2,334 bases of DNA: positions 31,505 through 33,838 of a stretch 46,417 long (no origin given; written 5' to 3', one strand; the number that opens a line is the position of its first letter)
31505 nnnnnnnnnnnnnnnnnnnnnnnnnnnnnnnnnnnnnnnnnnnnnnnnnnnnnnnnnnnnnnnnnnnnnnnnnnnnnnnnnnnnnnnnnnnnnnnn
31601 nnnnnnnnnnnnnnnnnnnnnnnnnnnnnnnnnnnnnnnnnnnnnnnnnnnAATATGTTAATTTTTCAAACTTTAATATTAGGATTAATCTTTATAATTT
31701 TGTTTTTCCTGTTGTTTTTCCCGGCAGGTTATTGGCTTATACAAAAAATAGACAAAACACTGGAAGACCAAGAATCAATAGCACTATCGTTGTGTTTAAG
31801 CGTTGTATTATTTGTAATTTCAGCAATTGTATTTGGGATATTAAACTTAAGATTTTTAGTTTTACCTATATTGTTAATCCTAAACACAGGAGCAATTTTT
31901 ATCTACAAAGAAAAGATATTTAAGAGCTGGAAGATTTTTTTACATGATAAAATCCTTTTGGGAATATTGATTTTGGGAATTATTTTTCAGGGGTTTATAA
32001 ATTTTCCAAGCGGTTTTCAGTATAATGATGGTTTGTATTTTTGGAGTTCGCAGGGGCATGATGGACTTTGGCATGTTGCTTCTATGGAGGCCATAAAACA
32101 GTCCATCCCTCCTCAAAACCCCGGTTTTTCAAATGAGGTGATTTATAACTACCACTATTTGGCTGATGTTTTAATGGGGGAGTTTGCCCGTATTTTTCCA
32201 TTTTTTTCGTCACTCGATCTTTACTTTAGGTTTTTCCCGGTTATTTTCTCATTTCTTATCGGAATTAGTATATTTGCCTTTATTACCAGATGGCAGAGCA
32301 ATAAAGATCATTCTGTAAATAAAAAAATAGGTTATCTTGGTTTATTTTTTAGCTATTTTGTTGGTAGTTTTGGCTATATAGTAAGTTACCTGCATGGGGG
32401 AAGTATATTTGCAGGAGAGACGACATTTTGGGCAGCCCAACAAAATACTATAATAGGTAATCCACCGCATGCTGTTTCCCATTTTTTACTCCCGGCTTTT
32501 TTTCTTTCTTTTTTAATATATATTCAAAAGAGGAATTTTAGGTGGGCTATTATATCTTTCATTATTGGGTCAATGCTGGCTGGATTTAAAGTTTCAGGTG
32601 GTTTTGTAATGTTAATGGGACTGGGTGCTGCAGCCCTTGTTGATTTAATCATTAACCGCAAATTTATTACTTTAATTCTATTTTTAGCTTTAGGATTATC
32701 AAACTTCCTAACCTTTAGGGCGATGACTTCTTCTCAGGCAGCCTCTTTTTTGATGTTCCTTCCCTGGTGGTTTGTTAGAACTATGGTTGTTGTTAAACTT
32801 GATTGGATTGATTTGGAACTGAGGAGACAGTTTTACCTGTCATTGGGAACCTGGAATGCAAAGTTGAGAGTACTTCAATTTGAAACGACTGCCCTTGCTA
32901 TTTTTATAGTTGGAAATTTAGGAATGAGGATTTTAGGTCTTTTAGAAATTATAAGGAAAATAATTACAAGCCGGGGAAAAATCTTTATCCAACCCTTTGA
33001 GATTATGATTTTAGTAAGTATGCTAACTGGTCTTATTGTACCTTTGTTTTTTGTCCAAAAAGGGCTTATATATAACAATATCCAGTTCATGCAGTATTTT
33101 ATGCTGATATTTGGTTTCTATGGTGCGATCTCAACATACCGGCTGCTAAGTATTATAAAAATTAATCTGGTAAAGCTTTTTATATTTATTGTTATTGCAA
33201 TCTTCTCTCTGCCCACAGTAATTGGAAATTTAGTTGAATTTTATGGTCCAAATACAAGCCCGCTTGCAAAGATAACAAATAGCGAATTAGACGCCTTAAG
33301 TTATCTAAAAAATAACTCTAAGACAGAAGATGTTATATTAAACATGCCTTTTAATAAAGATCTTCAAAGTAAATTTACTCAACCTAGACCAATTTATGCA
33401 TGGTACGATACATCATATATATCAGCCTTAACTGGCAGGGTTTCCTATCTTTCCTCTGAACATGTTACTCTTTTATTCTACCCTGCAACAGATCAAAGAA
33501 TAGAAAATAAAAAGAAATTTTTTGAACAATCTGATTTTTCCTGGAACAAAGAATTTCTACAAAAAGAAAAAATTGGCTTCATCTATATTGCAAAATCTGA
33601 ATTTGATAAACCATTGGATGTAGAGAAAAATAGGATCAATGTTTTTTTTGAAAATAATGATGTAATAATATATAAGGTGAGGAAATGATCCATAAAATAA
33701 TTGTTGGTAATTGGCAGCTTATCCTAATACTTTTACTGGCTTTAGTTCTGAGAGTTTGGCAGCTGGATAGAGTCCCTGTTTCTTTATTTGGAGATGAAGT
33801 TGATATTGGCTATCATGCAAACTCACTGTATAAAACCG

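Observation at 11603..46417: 35-kb locus with about 16 GT-C enzymes: an ER-like lipid-donor glycan assembly line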

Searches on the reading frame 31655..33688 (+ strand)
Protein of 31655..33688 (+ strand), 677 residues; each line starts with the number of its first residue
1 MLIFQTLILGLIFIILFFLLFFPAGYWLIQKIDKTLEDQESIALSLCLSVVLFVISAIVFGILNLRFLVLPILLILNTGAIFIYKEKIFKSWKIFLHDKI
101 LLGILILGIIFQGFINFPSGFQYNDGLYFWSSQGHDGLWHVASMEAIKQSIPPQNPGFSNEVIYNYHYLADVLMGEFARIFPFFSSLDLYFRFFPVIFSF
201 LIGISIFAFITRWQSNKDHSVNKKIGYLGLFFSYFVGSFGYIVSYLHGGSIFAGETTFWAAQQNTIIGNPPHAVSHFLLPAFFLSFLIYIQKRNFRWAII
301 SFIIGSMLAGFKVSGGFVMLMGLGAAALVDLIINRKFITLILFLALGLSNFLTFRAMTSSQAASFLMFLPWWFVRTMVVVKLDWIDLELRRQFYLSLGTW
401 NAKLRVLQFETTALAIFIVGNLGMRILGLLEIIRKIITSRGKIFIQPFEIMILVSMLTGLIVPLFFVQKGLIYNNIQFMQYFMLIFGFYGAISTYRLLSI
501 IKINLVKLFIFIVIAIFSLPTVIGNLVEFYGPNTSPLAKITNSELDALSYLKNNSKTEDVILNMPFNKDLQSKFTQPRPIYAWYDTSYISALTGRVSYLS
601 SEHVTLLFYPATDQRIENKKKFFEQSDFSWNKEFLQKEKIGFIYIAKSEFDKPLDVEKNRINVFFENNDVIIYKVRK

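Call 4: search_protein_families(library=pfam, proteins=[window:31655-33688:+], max_evalue=0.01)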
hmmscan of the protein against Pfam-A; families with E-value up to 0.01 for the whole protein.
window:31655-33688:+ (677 aa): 0 families

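Call 10: search_protein_families(library=ncbifam, proteins=[window:31655-33688:+], max_evalue=0.1)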
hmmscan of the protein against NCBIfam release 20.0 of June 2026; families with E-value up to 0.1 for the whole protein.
window:31655-33688:+ (677 aa): 0 families

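Call 11: find_encoding_contigs(protein=window:31655-33688:+, flank=10000, max_places=6)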
Protein window:31655-33688:+ (677 aa): no gene with exactly this product is on record in the collection.

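Call 13: find_homologous_proteins(query=window:31655-33688:+, max_evalue=0.001)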
Query window:31655-33688:+ (677 aa): 378 proteins with E <= 0.001 among 8000 candidates; the best 120 are listed.
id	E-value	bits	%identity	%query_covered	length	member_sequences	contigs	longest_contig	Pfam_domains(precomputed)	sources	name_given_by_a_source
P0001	0.0e+0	1483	100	100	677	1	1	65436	-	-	-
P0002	0.0e+0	1211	79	100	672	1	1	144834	-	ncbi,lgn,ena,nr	ncbi:MAG: Uncharacterized protein G01um10147_68 [Microgenomates group bacterium Gr01-1014_7]|nr:MAG:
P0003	0.0e+0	1204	79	100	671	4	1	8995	-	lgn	-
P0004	0.0e+0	1134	76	100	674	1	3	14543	-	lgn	-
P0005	0.0e+0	1107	72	100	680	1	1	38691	-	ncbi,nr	ncbi:hypothetical protein HYW43_00460 [Candidatus Daviesbacteria bacterium]|nr:hypothetical protein 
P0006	0.0e+0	1101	73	100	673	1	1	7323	-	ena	-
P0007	1.3e-294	997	66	99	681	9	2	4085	-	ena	-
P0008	6.8e-291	985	66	100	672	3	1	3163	-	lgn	-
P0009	6.0e-290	982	65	100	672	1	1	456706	-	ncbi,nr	ncbi:hypothetical protein HYS96_02265 [Candidatus Daviesbacteria bacterium]|nr:hypothetical protein 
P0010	1.4e-289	980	66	100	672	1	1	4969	-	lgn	-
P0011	2.3e-289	980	66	100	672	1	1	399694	-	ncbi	-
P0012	1.3e-288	977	67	97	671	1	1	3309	-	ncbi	-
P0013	1.7e-288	977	66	100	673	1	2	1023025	-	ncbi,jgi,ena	-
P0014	8.8e-288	974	66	100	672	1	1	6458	-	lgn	-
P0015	1.0e-287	974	66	97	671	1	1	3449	-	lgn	-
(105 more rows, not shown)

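Call 14: search_solved_structures(query=window:31655-33688:+, max_evalue=10)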
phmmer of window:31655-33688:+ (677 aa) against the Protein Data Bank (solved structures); distinct sequences matched with E-value up to 10: 0.

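Call 17: search_solved_structures(query=A1, max_evalue=10)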
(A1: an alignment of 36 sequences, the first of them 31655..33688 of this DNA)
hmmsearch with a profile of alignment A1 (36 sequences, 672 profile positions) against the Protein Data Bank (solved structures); distinct sequences matched with E-value up to 10: 2.
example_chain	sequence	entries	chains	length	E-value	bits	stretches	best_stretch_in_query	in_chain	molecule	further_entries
1fvp_A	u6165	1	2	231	1.8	10.1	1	519-661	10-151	FLAVOPROTEIN 390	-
3bma_A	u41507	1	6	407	2.1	9.9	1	551-645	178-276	D-alanyl-lipoteichoic acid synthetase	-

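Call 23: search_protein_families(library=pfam, alignment_id=A1, max_evalue=0.01)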
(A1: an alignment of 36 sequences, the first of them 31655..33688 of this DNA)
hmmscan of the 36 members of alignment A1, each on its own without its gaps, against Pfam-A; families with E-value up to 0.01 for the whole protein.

A. member 1, window:31655-33688:+ (677 aa): 0 families

B. families by the number of members that match (of 36 scanned): 1 family
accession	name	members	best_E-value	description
PF09163.16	Form-deh_trans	1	0.0082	Formate dehydrogenase N, transmembrane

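Call 26: predict_structure(alignment_id=A1)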
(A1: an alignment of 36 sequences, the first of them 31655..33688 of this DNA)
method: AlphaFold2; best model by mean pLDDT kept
length: 677 residues; sequences in the alignment: 36
mean_pLDDT: 87.8   pTM: 0.90
mean pLDDT of the five models: 87.8, 87.1, 86.1, 85.9, 82.9
residues with pLDDT >= 90: 391; 70-90: 238; 50-70: 46; < 50: 2
segments of 3 or more residues with pLDDT < 50: none
pLDDT, mean of each block of 10 residues (from residue 1): 89 96 96 94 97 92 92 94 93 94 94 78 89 79 91 84 70 94 93 93 97 71 91 90 79 64 77 92 97 95 90 86 96 95 92 71 66 78 78 89 89 88 92 87 89 95 79 75 95 92 92 92 81 84 96 93 89 88 84 91 61 88 93 94 92 90 95 92
secondary structure, 60 per line:
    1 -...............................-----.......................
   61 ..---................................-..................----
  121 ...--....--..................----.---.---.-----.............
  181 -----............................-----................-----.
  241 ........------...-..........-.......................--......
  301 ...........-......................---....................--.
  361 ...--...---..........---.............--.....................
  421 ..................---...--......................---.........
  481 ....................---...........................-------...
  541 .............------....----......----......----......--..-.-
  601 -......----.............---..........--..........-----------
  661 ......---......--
elements in order: H2-32 H38-62 H66-97 H99-116 E121-123 E126-129 H132-149 H168-180 H186-213 H219-234 H240-248 H259-268 H270-292 H295-311 H313-334 H338-357 H360-363 E366-368 H372-381 H385-397 H400-438 H447-465 E466-468 H472-500 H504-530 E538-541 H542-553 E560-563 H568-573 H580-583 H588-593 H602-607 H612-624 H628-637 E640-646 E661-666 E670-675

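Call 29: fold_search(model_id=the predicted structure, library=pdb)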
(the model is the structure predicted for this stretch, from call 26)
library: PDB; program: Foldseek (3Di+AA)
matches with E <= 10: 351; with E <= 0.001: 17
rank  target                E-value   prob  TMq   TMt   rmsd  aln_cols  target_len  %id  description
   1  8b6l_I                2.0e-07  1.00  0.42  0.41  16.0       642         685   11  Subtomogram average of the human Sec61-TRAP-OSTA-translocon (released 2022-12-07)
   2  9n9j_I                4.8e-07  1.00  0.40  0.39  16.8       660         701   11  Structure of a GRP94 folding intermediate engaged with a CCDC134- and FKBP11-bound secretory translocon (released 2025-11-19)
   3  7zlh_A                6.1e-07  1.00  0.47  0.48  11.3       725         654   10  Cryo-EM structure of C-mannosyltransferase CeDPY19, in apo state, bound to CMT2-Fab and anti-Fab nanobody (released 2023-01-11)
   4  8pn9_A                7.0e-07  1.00  0.44  0.45  13.6       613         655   11  Structure of human oligosaccharyltransferase OST-A complex bound to NGI-1 (released 2024-05-08)
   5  7zli_A                8.2e-07  1.00  0.45  0.45  11.8       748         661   10  Cryo-EM structure of C-mannosyltransferase CeDPY19, in complex with Dol25-P-Man and bound to CMT2-Fab and anti-Fab nan (released 2023-01-11)
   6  7zlg_A                8.6e-07  1.00  0.44  0.44  11.7       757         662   10  Cryo-EM structure of C-mannosyltransferase CeDPY19, in complex with acceptor peptide and bound to CMT2-Fab and anti-Fa (released 2023-01-11)
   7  6ftg_5                9.0e-07  1.00  0.44  0.46  13.8       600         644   11  Subtomogram average of OST-containing ribosome-translocon complexes from canine rough microsomal membranes (released 2018-03-21)
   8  6s7o_A                1.0e-06  1.00  0.44  0.45  13.3       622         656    9  Cryo-EM structure of human oligosaccharyltransferase complex OST-A (released 2019-12-18)
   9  7e9s_A                1.4e-06  1.00  0.44  0.36  13.9       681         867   12  Archaeal oligosaccharyltransferase AglB from Archaeoglobus fulgidus in complex with an inhibitory peptide and a dolich (released 2021-09-08)
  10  8age_A                1.6e-06  1.00  0.46  0.48  12.7       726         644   10  Structure of yeast oligosaccharylransferase complex with acceptor peptide bound (released 2022-12-07)
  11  3rce_A                1.8e-06  1.00  0.41  0.41  15.5       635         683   13  Bacterial oligosaccharyltransferase PglB (released 2011-06-15)
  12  6s7t_A                2.0e-06  1.00  0.42  0.41  16.2       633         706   11  Cryo-EM structure of human oligosaccharyltransferase complex OST-B (released 2019-12-18)
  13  7oci_F                6.2e-06  1.00  0.46  0.49  12.9       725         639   10  Cryo-EM structure of yeast Ost6p containing oligosaccharyltransferase complex (released 2022-02-16)
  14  8agc_A                1.8e-05  1.00  0.42  0.41  16.5       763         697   11  Structure of yeast oligosaccharylransferase complex with lipid-linked oligosaccharide and non-acceptor peptide bound (released 2022-12-07)
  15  8if8_B                6.2e-05  1.00  0.48  0.52   7.9       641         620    8  Arabinosyltransferase AftA (released 2023-05-31)
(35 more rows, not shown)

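Call 36: find_encoding_contigs(protein=P0002, flank=10000, max_places=2)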
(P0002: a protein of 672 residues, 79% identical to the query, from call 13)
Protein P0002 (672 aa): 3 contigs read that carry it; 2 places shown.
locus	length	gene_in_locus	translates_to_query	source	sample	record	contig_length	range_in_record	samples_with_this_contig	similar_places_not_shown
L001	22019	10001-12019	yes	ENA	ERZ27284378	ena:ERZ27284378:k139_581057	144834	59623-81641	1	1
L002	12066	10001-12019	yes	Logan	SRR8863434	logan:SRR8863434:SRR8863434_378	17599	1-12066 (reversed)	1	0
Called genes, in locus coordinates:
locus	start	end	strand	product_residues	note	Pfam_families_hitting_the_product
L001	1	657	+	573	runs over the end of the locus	-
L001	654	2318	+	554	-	PF10131:PTPS_related, PF13231:PMT_2 (weak)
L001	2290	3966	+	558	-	-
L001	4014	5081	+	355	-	PF10131:PTPS_related, PF13231:PMT_2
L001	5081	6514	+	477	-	PF01943:Polysacc_synt, PF13440:Polysacc_synt_3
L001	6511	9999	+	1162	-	-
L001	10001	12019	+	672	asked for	-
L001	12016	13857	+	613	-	PF02366:PMT, PF13231:PMT_2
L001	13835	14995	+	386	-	-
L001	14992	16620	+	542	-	PF02366:PMT (weak), PF13231:PMT_2 (weak)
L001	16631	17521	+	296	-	PF00535:Glycos_transf_2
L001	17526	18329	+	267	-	PF00535:Glycos_transf_2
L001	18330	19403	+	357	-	PF00534:Glycos_transf_1, PF13692:Glyco_trans_1_4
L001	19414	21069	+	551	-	PF02366:PMT (weak), PF13231:PMT_2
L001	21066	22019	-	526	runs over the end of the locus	PF02366:PMT, PF13231:PMT_2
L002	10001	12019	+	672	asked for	-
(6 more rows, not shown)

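Call 37: find_encoding_contigs(protein=P0013, flank=10000, max_places=2)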
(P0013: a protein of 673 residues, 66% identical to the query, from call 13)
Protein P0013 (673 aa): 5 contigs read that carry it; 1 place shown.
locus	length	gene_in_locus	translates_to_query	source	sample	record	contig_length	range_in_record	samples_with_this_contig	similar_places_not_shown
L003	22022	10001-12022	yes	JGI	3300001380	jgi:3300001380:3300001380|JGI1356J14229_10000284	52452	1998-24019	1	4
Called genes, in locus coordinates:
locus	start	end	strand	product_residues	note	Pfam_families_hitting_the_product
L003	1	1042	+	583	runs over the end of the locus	PF02516:STT3 (weak), PF10131:PTPS_related (weak)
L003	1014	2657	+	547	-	-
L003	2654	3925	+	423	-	-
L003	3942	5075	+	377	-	PF10131:PTPS_related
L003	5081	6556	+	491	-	PF01943:Polysacc_synt, PF13440:Polysacc_synt_3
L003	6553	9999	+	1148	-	-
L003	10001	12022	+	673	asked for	-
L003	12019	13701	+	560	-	PF02366:PMT (faint), PF13231:PMT_2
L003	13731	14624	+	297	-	PF00535:Glycos_transf_2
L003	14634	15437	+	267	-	PF00535:Glycos_transf_2, PF10111:Glyco_tranf_2_2 (weak)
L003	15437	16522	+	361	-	PF00534:Glycos_transf_1, PF13692:Glyco_trans_1_4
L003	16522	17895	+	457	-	-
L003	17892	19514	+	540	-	PF02366:PMT, PF13231:PMT_2 (weak)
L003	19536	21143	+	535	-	PF02366:PMT, PF13231:PMT_2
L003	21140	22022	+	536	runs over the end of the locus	PF02366:PMT, PF13231:PMT_2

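Call 38: find_related_loci(query=A1, collection=genome_contigs, flank=10000)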
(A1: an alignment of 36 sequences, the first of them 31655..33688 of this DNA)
Query A1 (677 aa) in genome_contigs; peptide patterns used: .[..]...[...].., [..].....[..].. (x = any residue, [..] = any of these).
104 stretches matched a pattern; 39 encode a relative of the query (tblastn E <= 1e-3); 35 distinct loci.
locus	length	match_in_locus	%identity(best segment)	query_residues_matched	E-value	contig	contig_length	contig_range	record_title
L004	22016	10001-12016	79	1-677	0e+0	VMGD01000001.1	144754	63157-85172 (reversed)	MAG: Microgenomates group bacterium Gr01-1014_7 G01um10147_scaffold_25, whole genome shotgun sequence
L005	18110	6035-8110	72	1-677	0e+0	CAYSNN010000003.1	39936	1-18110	MAG TPA_asm: uncultured Gammaproteobacteria bacterium isolate binchicken_co251_42 genome assembly, contig: NODE_1386_len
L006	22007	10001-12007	66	2-676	0e+0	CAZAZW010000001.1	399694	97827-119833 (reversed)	MAG TPA_asm: uncultured Gammaproteobacteria bacterium isolate SRP090828_co2_161 genome assembly, contig: NODE_2_length_3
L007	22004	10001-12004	65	3-676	0e+0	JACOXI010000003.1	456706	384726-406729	MAG: Candidatus Daviesbacteria bacterium isolate NC_groundwater_149_Ag_S-0.1um_39_14 S4_GD2017_2_S1_scaffold_3, whole ge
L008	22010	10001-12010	61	1-676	0e+0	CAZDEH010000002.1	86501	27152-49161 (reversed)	MAG TPA_asm: uncultured Gammaproteobacteria bacterium isolate SRP050083_co3_643 genome assembly, contig: NODE_98_length_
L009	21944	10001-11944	58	22-676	0e+0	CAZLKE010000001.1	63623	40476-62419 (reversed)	MAG TPA_asm: uncultured Gammaproteobacteria bacterium isolate SRP050083_co1_414 genome assembly, contig: NODE_94_length_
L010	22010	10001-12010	55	1-677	0e+0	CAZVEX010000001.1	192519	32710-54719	MAG TPA_asm: uncultured Gammaproteobacteria bacterium isolate binchicken_co38_210 genome assembly, contig: NODE_177_leng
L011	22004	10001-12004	54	1-675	0e+0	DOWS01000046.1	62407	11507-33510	MAG TPA_asm: Candidatus Daviesbacteria bacterium isolate UBA9644 contig_3810, whole genome shotgun sequence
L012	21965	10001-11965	56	11-673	0e+0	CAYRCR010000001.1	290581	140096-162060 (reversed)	MAG TPA_asm: uncultured Gammaproteobacteria bacterium isolate SRP050083_co1_366 genome assembly, contig: NODE_3_length_2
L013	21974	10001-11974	50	11-675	0e+0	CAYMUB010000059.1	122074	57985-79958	MAG TPA_asm: uncultured Gammaproteobacteria bacterium isolate binchicken_co203_488 genome assembly, contig: k141_370093,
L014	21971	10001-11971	53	12-675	0e+0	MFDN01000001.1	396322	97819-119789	MAG: Candidatus Daviesbacteria bacterium RIFCSPLOWO2_01_FULL_39_23 rifcsplowo2_01_scaffold_1, whole genome shotgun seque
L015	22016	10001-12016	47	2-675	0e+0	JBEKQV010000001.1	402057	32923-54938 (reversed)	MAG: Candidatus Microgenomates bacterium isolate SPRUCE 496 SPRUCE_496_1, whole genome shotgun sequence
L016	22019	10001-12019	48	1-675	0e+0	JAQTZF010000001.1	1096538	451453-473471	MAG: Candidatus Daviesbacteria bacterium isolate STC_54 NODE_2_length_1096538_cov_10.617223_Sandtown_C, whole genome sho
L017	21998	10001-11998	49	2-677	0e+0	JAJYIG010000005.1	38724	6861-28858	MAG: bacterium isolate DBS2-1.bin114 NODE_1746_length_38724_cov_3.900355, whole genome shotgun sequence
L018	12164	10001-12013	46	2-675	0e+0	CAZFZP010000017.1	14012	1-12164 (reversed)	MAG TPA_asm: uncultured Gammaproteobacteria bacterium isolate SRP050083_co3_227 genome assembly, contig: NODE_3524_lengt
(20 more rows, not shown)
